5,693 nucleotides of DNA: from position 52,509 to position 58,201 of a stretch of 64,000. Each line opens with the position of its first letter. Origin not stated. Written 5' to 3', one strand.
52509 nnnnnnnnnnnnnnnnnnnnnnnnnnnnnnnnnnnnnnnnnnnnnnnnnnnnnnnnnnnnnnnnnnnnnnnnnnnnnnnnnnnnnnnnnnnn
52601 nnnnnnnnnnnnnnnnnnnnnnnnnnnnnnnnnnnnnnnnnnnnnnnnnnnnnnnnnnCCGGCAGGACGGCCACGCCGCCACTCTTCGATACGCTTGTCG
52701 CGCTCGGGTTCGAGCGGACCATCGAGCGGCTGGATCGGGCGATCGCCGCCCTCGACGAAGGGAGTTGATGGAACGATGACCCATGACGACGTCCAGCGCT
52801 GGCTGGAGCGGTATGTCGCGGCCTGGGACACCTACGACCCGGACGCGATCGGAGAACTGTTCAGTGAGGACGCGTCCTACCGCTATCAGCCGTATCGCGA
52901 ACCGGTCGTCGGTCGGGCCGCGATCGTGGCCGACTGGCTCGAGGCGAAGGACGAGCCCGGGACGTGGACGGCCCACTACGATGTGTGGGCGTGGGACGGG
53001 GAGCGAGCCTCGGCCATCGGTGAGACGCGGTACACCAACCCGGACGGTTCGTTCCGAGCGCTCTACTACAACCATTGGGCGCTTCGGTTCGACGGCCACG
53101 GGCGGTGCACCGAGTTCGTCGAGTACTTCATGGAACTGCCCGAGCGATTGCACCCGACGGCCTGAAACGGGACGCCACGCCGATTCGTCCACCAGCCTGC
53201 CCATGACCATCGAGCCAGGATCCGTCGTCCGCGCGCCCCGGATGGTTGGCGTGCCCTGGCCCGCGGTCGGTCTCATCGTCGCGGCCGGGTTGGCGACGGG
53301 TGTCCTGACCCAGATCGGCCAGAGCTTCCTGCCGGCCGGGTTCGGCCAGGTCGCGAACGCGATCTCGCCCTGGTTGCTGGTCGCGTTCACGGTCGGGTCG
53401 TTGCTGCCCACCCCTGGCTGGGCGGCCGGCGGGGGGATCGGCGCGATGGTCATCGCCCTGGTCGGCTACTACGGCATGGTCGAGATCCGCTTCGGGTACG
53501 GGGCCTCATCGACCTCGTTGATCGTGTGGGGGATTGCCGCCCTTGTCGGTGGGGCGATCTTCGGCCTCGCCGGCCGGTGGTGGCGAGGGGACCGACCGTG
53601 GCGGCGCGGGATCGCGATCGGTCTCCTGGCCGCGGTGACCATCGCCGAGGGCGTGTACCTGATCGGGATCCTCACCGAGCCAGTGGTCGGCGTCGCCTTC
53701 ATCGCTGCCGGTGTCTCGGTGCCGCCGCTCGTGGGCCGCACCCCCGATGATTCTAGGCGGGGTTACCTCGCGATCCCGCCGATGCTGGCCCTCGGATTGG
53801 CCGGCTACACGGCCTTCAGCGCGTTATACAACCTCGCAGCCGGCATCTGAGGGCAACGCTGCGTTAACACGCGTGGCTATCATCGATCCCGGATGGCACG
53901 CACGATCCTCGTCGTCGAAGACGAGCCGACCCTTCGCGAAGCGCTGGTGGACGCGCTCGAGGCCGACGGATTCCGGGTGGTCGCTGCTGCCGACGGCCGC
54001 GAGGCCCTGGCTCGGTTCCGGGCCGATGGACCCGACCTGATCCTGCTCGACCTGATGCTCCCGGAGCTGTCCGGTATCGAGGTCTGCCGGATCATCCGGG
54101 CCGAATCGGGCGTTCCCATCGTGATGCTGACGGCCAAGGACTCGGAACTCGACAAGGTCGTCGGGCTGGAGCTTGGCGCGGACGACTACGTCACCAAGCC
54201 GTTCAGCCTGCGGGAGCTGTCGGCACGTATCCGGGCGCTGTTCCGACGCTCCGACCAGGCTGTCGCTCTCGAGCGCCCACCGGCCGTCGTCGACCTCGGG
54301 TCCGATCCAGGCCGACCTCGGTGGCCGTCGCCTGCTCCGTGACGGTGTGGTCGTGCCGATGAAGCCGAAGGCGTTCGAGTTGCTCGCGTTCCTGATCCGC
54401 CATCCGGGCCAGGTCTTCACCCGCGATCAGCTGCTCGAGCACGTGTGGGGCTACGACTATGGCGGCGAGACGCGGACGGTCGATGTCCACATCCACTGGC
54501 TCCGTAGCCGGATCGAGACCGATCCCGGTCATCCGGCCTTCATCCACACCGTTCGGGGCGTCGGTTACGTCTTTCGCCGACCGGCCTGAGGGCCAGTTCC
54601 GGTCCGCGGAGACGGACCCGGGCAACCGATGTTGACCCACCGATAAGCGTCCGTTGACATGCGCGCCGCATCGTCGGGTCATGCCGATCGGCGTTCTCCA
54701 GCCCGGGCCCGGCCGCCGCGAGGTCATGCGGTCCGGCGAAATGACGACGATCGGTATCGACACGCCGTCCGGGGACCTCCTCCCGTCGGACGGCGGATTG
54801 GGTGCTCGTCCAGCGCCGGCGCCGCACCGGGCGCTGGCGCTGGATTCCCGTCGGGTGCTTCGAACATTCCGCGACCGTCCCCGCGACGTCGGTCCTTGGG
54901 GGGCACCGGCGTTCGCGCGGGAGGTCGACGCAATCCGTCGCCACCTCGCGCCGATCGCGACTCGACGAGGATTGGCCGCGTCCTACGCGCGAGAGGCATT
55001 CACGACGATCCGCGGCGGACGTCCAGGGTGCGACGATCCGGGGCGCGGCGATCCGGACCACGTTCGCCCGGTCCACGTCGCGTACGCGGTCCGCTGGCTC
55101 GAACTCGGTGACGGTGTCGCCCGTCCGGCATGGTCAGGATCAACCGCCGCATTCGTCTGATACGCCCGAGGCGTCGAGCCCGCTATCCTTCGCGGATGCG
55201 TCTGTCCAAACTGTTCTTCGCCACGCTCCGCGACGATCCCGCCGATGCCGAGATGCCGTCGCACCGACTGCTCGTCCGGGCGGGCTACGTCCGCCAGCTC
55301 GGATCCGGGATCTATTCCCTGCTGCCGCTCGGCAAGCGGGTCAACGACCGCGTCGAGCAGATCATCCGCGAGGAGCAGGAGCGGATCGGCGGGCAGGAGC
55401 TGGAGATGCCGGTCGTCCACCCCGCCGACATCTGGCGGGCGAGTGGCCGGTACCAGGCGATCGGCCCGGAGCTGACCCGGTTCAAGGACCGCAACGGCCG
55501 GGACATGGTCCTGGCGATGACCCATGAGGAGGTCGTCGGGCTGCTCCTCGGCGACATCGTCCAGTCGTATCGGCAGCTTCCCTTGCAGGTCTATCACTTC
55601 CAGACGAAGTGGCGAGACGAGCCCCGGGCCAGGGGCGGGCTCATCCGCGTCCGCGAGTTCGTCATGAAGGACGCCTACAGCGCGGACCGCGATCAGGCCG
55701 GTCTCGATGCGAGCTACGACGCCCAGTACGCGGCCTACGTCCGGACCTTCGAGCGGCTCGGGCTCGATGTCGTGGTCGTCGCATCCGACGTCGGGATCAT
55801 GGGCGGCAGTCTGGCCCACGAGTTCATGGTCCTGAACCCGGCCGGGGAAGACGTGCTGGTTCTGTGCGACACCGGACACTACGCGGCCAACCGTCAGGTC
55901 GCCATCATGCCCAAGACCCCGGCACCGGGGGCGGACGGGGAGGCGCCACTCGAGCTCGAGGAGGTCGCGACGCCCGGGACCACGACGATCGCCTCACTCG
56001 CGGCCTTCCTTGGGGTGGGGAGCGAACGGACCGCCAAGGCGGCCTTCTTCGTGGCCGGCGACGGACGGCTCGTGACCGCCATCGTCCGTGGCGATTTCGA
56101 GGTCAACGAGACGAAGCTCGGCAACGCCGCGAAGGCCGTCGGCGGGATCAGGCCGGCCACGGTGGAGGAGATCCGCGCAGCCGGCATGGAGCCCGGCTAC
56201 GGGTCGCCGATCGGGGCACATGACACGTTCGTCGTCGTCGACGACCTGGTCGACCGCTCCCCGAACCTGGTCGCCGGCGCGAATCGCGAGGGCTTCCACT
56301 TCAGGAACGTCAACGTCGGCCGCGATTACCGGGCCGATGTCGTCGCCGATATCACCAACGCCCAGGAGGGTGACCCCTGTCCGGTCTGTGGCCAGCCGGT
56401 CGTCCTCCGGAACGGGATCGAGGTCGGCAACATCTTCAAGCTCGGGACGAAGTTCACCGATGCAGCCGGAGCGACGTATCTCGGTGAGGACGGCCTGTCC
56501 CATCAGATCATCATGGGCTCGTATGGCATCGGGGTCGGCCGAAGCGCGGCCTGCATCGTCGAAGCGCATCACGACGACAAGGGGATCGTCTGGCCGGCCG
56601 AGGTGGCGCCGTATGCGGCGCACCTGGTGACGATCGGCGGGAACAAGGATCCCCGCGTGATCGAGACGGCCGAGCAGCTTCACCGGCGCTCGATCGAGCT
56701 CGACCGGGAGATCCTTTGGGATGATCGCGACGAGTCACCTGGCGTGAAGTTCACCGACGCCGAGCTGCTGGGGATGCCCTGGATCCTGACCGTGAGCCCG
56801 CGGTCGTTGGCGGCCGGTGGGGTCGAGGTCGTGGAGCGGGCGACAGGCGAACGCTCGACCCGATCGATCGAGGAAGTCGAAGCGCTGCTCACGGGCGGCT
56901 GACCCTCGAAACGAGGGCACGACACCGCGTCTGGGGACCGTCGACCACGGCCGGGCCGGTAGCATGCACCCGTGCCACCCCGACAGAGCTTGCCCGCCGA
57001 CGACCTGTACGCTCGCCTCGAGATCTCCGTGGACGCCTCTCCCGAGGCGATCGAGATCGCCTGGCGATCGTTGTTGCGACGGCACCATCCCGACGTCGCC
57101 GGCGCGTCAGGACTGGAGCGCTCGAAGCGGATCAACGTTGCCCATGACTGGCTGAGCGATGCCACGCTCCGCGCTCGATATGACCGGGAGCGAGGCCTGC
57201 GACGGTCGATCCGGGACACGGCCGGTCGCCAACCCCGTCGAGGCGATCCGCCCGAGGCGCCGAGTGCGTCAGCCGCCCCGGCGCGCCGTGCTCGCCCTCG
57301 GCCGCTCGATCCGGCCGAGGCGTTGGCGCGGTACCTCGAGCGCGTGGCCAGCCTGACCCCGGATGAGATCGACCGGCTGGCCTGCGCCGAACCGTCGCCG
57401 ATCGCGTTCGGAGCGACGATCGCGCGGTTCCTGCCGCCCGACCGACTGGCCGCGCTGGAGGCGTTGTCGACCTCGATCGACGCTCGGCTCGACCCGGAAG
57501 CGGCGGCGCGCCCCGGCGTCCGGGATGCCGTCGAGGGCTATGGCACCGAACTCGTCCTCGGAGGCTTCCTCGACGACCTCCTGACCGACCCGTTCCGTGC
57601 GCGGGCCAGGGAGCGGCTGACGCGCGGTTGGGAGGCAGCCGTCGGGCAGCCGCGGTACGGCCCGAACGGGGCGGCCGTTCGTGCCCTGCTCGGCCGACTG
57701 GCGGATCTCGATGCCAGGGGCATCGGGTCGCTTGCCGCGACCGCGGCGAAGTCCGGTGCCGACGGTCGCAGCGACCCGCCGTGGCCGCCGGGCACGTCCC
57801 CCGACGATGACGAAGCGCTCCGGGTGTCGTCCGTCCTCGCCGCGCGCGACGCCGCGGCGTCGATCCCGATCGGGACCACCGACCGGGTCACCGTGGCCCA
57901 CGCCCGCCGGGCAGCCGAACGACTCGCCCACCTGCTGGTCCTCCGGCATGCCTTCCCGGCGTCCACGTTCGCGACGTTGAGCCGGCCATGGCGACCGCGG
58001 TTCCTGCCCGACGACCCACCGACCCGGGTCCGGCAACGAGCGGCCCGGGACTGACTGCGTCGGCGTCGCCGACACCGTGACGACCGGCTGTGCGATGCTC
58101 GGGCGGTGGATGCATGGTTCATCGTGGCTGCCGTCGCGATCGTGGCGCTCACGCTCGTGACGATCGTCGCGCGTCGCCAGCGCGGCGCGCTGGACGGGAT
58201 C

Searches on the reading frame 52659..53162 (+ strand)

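Call 21: search_protein_families(library=pfam, proteins=[window:52659-53162:+], max_evalue=0.00001)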
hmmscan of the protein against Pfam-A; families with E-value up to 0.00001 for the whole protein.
window:52659-53162:+ (168 aa): 2 families
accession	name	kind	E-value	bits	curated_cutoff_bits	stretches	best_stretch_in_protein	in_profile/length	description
PF12680.13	SnoaL_2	-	2e-10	41.6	27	1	50-142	2-94/102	SnoaL-like domain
PF13577.12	SnoaL_4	-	5.8e-08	33.2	24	1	42-122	6-88/126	SnoaL-like domain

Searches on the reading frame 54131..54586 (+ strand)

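Call 22: search_protein_families(library=pfam, proteins=[window:54131-54586:+], max_evalue=0.00001)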
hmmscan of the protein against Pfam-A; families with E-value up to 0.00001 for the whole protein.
window:54131-54586:+ (152 aa): 1 family
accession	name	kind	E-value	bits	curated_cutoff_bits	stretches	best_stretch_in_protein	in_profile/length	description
PF00486.34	Trans_reg_C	-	6.9e-30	103.4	26.2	1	75-148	4-77/77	Transcriptional regulatory protein, C terminal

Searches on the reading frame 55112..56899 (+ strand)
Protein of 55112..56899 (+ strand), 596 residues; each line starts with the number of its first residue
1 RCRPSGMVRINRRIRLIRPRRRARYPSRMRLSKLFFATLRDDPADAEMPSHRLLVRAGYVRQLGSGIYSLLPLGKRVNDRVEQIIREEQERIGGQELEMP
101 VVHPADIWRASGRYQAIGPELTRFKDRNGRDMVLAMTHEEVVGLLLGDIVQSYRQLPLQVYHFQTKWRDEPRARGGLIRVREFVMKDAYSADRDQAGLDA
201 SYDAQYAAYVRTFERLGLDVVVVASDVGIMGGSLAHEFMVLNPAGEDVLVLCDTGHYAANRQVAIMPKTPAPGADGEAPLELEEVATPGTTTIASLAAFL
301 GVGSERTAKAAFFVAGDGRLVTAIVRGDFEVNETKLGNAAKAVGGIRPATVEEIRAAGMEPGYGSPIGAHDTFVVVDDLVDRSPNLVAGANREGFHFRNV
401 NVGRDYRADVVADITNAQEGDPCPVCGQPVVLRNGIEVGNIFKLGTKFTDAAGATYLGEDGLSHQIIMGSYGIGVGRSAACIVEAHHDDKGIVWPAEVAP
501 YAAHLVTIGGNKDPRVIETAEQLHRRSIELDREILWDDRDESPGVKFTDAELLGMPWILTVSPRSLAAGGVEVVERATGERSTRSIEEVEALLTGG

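Call 22: search_protein_families(library=pfam, proteins=[window:55112-56899:+], max_evalue=0.00001)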
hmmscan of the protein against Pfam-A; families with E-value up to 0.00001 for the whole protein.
window:55112-56899:+ (596 aa): 3 families
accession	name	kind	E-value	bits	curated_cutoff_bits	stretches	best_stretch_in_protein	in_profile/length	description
PF00587.30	tRNA-synt_2b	-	1.3e-23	84.5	29.3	1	123-486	2-179/179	tRNA synthetase class II core domain (G, H, P, S and T)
PF04073.20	tRNA_edit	-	1.1e-20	74.4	25.5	1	287-402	1-118/123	Aminoacyl-tRNA editing domain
PF03129.25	HGTP_anticodon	-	5.8e-12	46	21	1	512-593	10-91/94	Anticodon binding domain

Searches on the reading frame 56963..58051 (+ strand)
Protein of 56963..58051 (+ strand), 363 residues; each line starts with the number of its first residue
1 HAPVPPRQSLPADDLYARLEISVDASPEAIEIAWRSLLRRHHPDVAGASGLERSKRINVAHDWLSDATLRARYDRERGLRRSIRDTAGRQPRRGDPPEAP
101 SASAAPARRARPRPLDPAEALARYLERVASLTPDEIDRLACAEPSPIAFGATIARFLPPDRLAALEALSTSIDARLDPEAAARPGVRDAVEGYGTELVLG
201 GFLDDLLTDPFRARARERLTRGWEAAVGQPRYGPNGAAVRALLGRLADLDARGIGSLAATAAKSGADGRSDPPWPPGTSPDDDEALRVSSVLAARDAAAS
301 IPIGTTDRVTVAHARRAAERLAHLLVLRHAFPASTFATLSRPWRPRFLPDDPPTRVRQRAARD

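Call 22: search_protein_families(library=pfam, proteins=[window:56963-58051:+], max_evalue=0.00001)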
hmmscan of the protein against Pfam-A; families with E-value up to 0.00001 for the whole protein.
window:56963-58051:+ (363 aa): 1 family
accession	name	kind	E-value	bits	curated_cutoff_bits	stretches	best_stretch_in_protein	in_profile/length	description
PF00226.36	DnaJ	-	9.6e-11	42.1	27.8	1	14-74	1-63/63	DnaJ domain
